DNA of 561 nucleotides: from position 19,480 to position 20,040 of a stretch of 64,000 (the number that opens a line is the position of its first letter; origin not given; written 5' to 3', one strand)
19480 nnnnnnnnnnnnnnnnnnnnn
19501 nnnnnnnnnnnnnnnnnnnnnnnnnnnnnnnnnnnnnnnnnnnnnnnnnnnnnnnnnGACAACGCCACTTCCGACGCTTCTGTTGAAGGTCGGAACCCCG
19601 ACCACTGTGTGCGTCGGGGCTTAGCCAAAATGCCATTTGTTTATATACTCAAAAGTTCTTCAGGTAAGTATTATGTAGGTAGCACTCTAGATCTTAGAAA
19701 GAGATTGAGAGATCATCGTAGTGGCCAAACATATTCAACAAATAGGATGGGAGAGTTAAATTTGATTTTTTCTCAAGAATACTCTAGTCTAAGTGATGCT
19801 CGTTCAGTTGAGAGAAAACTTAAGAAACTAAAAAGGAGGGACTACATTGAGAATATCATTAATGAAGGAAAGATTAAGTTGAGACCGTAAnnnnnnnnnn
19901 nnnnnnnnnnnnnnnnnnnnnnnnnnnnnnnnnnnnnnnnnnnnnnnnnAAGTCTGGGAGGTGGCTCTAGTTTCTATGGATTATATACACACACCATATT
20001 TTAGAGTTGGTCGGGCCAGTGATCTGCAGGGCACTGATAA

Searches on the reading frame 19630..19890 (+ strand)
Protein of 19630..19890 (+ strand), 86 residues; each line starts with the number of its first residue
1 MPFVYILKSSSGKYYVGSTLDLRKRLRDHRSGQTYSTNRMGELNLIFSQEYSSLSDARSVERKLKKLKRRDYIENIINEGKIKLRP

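Call 10: search_protein_families(library=pfam, proteins=[window:19630-19890:+])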
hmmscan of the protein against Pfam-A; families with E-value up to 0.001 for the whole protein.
window:19630-19890:+ (86 aa): 2 families
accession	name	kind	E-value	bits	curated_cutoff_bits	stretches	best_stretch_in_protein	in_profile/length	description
PF01541.30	GIY-YIG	-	2.8e-14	53.6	22.6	1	2-70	2-74/78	GIY-YIG catalytic domain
PF10544.15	T5orf172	-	1e-05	26.4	20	1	3-67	2-66/101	T5orf172 domain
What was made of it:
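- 19630..19890 (+): 86-aa stand-alone GIY-YIG nuclease gene of the UPF0213/YhbQ/Slx1-like family. Pfam PF01541, 2.8e-14 (call 10).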

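Call 45: search_protein_families(library=ncbifam, proteins=[window:19630-19890:+], max_evalue=0.01)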
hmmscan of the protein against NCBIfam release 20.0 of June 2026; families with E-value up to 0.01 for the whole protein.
window:19630-19890:+ (86 aa): 1 family
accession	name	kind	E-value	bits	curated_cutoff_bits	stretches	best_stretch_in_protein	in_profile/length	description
TIGR01453.1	grpIintron_endo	subfamily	3.6e-05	23.9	56.05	1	2-32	2-33/215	group I intron endonuclease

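Call 47: find_homologous_proteins(query=window:19630-19890:+, max_evalue=0.00001)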
Query window:19630-19890:+ (86 aa): 22 proteins with E <= 0.00001 among 25 candidates.
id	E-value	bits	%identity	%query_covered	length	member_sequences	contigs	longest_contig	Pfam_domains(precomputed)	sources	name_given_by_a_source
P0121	5.4e-47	175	99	100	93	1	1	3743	PF01541.31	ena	-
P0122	3.4e-32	128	70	100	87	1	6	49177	PF10544.16,PF01541.31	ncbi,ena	-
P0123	4.5e-31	124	70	100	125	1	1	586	PF10544.16,PF01541.31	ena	-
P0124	1.4e-30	123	67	100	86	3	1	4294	PF10544.16,PF01541.31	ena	-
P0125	2.0e-30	122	64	100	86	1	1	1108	PF01541.31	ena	-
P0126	3.1e-30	122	70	100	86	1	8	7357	PF10544.16,PF01541.31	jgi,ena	-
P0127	7.9e-30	120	73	98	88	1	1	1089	PF01541.31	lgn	-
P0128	2.0e-29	119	65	100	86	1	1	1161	PF10544.16,PF01541.31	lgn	-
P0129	2.4e-29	119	67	99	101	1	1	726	PF10544.16,PF01541.31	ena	-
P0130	1.2e-28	116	64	84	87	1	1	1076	PF01541.31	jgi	jgi:putative endonuclease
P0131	1.3e-28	116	70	100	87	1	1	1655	PF10544.16,PF01541.31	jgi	jgi:putative endonuclease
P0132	2.4e-28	116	67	100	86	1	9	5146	PF01541.31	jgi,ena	-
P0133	2.5e-28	116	67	97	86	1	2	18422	PF01541.31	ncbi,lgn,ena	ncbi:MAG: GIY-YIG nuclease family protein [Patescibacteria group bacterium]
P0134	3.8e-28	115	68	84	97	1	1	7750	PF01541.31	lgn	-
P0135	1.9e-27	113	62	100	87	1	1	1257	PF10544.16,PF01541.31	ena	-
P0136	2.4e-27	112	63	100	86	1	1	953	PF01541.31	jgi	-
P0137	1.2e-26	110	66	100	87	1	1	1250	PF10544.16,PF01541.31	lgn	-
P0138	2.5e-25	106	68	80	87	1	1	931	PF01541.31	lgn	-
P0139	2.5e-21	93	56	100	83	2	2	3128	PF01541.31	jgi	jgi:predicted GIY-YIG superfamily endonuclease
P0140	2.7e-20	90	64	71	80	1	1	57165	PF01541.31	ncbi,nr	ncbi:MAG: GIY-YIG nuclease family protein [Candidatus Zambryskibacteria bacterium]|nr:GIY-YIG nuclea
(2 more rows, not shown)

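Call 48: find_encoding_contigs(protein=P0122, flank=3000, max_places=4)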
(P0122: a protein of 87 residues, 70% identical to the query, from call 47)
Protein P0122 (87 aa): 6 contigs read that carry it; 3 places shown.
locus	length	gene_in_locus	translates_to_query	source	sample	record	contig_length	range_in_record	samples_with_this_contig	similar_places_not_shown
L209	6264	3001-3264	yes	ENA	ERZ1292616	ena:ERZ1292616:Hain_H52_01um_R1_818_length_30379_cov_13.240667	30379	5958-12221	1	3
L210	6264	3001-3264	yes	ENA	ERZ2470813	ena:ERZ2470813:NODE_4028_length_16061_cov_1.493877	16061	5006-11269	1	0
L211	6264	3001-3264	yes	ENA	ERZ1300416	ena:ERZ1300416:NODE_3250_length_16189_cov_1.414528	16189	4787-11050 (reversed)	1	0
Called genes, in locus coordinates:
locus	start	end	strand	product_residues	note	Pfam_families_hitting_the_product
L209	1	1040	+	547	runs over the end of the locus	PF18998:Flg_new_2 (weak)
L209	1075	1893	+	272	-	PF00318:Ribosomal_S2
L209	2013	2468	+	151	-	PF25025:EF-Ts_N (faint), PF00889:EF_TS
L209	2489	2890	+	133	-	-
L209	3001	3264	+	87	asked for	PF01541:GIY-YIG, PF10544:T5orf172 (weak)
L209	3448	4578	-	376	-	PF01409:tRNA-synt_2d, PF03147:FDX-ACB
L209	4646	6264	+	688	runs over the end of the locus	PF02518:HATPase_c, PF00204:DNA_gyraseB, PF01751:Toprim, PF00986:DNA_gyraseB_C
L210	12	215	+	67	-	-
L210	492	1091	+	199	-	PF18998:Flg_new_2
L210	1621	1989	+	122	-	-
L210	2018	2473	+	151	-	PF25025:EF-Ts_N (faint), PF00889:EF_TS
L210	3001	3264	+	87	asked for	PF01541:GIY-YIG, PF10544:T5orf172 (weak)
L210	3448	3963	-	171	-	PF01409:tRNA-synt_2d, PF03147:FDX-ACB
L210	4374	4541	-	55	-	-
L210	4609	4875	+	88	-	-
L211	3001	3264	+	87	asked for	PF01541:GIY-YIG, PF10544:T5orf172 (weak)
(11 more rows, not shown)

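Call 49: find_encoding_contigs(protein=P0126, flank=3000, max_places=4)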
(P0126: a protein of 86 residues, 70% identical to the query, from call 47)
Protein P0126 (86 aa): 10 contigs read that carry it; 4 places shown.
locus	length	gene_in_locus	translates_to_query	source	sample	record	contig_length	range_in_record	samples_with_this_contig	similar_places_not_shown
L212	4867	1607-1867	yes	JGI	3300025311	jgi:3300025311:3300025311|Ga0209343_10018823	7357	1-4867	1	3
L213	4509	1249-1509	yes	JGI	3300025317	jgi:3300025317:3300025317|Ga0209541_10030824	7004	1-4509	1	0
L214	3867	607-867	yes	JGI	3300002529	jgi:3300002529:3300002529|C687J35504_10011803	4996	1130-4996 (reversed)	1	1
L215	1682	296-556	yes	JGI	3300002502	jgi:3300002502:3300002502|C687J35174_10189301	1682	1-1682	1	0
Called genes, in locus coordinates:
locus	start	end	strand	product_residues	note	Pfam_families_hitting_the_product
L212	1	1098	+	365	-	?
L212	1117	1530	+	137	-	PF10861:DUF2784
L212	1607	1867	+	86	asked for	PF01541:GIY-YIG, PF10544:T5orf172 (weak)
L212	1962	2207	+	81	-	-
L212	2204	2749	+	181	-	PF03703:bPH_2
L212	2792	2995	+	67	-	PF04070:DUF378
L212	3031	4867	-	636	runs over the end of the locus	PF00004:AAA, PF17862:AAA_lid_3, PF01434:Peptidase_M41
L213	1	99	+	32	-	?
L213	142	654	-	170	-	PF19391:DUF5966 (faint)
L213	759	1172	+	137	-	PF10861:DUF2784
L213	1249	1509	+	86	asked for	PF01541:GIY-YIG, PF10544:T5orf172 (weak)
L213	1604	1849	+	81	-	-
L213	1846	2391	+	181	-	PF03703:bPH_2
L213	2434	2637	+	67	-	PF04070:DUF378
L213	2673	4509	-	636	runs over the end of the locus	PF00004:AAA, PF17862:AAA_lid_3, PF01434:Peptidase_M41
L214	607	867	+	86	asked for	PF01541:GIY-YIG, PF10544:T5orf172 (weak)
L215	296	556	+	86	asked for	PF01541:GIY-YIG, PF10544:T5orf172 (weak)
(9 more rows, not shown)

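Call 50: find_encoding_contigs(protein=P0140, flank=3000, max_places=3)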
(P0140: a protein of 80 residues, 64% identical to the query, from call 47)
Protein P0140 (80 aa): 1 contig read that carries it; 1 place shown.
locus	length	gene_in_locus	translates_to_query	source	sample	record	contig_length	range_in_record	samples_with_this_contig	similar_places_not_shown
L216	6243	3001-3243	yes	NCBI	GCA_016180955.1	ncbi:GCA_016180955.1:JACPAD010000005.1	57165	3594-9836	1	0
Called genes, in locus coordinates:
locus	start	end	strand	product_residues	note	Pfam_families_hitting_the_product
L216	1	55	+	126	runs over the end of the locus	PF07681:DoxX, PF13564:DoxX_2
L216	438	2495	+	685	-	PF17191:RecG_wedge, PF01336:tRNA_anti-codon (weak), PF00270:DEAD, PF04851:ResIII, PF00271:Helicase_C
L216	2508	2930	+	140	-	PF10861:DUF2784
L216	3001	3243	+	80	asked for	PF01541:GIY-YIG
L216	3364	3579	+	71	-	-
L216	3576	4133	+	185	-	PF03703:bPH_2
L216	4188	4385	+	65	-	PF04070:DUF378 (weak)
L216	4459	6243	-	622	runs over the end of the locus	PF06480:FtsH_ext (weak), PF06068:TIP49 (faint), PF00004:AAA, PF17862:AAA_lid_3, PF01434:Peptidase_M41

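Call 66: search_solved_structures(query=A2, max_evalue=1, show_alignments=1)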
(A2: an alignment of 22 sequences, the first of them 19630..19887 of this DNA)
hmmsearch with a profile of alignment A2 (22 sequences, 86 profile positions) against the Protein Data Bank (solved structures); distinct sequences matched with E-value up to 1: 15.
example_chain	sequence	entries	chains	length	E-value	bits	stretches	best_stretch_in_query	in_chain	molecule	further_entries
1zg2_A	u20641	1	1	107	7.9e-13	51.7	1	2-71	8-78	Hypothetical UPF0213 protein BH0048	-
1ywl_A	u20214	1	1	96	7.7e-10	42.1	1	3-71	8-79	Hypothetical UPF0213 protein EF2693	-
7cq2_A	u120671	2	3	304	0.0047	20.4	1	4-74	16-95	Structure-specific endonuclease subunit SLX1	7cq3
7wme_A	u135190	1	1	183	0.0098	19.4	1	10-41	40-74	Structure-specific endonuclease subunit SLX1 homolog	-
7cq4_A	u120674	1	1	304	0.024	18.1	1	5-75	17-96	Structure-specific endonuclease subunit SLX1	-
1mk0_A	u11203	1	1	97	0.037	17.5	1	7-39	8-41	Intron-associated endonuclease 1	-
4xlg_A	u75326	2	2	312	0.039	17.4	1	4-34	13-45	Structure-specific endonuclease subunit SLX1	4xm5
6seh_C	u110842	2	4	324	0.042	17.3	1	3-31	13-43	Structure-specific endonuclease subunit SLX1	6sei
6vgb_A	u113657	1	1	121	0.072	16.6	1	27-63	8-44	De novo designed protein RO2_20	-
1yd5_A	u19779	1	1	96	0.12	15.8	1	4-42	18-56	UvrABC system protein C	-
1ycz_A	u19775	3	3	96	0.14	15.7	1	4-42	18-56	UvrABC system protein C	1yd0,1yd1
1yd3_A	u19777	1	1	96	0.19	15.3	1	4-42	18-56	UvrABC system protein C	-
1yd6_A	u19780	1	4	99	0.54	13.8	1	5-65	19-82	UvrC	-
1ln0_A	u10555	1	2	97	0.6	13.6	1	7-39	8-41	intron-associated endonuclease 1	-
5up5_A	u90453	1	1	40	0.72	13.4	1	48-72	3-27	EHEE_rd1_0284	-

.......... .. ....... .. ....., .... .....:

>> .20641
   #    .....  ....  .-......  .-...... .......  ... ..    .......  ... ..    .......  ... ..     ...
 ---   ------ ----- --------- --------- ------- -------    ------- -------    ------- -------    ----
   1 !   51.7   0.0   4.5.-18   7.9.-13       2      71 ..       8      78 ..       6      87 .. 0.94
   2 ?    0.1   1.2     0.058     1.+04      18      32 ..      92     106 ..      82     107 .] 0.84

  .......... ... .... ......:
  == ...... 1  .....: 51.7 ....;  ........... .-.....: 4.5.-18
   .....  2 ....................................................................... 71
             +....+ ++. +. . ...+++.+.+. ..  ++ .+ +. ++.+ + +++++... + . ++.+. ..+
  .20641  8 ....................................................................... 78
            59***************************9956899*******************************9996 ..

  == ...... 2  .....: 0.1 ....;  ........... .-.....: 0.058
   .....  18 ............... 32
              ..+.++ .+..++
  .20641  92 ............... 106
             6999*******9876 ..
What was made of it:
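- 19630..19890 (+): Profile hits PDB 1zg2 and 1ywl (UPF0213), then SLX1 (call 66).
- On UPF0213/YhbQ/Slx1 URI nucleases: 1zg2 at 7.9e-13, 1ywl at 7.7e-10, SLX1 at 5e-3 (call 66).
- Closest known: UPF0213 / YhbQ / YazA / Slx1 URI-domain nucleases. Same: Profile match to PDB 1zg2 (8e-13) and 1ywl (8e-10), then SLX1 (call 66).
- Closest solved relatives are UPF0213, then SLX1 (call 66).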

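Call 67: search_protein_families(library=phrogs, proteins=[window:19630-19887:+], max_evalue=0.01)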
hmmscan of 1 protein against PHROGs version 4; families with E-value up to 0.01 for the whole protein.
window:19630-19887:+ (86 aa): 3 families
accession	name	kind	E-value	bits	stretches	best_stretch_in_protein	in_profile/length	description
phrog_314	-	DNA, RNA and nucleotide metabolism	0.0002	21.4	1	1-32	178-209/574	homing endonuclease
phrog_681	-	DNA, RNA and nucleotide metabolism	0.0024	17.5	1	3-73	441-509/576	endonuclease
phrog_7168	-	DNA, RNA and nucleotide metabolism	0.006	17.1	1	9-37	10-38/284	homing endonuclease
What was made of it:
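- Tried and rejected: PHROGs and NCBIfam gave only weak homing-endonuclease hints for the nuclease (calls 45, 67).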

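Call 88: find_related_loci(query=A2, collection=viral_contigs, flank=1500)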
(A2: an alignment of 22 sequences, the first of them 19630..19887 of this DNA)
Query A2 (86 aa) in viral_contigs; peptide patterns used: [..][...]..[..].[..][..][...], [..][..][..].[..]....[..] (x = any residue, [..] = any of these).
363 stretches matched a pattern; 36 encode a relative of the query (tblastn E <= 1e-3); 36 distinct loci.
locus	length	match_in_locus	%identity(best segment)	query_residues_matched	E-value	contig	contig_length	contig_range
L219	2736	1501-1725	39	3-76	8e-12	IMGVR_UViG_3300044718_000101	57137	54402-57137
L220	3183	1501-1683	36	2-61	1e-8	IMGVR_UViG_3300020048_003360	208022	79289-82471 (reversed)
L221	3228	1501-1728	32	3-76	7e-8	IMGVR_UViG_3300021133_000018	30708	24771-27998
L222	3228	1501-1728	32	3-76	7e-8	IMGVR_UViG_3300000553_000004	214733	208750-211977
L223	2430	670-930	31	3-75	2e-6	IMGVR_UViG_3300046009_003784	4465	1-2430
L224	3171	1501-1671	39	2-47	2e-6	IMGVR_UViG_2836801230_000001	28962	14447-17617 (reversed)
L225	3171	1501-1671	39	2-47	2e-6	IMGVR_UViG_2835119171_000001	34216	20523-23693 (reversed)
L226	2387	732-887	40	6-47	4e-6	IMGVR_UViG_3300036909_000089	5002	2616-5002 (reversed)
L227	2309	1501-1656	40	6-47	4e-6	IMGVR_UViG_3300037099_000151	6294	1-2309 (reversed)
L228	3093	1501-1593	52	2-31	6e-6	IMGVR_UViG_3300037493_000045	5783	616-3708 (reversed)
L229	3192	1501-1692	38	12-60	1e-5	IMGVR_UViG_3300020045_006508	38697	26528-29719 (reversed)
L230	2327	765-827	62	10-30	1e-5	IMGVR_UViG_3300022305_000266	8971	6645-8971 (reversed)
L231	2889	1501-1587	55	3-30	1e-5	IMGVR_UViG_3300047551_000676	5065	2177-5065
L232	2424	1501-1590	50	3-31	1e-5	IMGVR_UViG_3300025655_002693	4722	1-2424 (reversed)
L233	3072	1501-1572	50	6-29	1e-5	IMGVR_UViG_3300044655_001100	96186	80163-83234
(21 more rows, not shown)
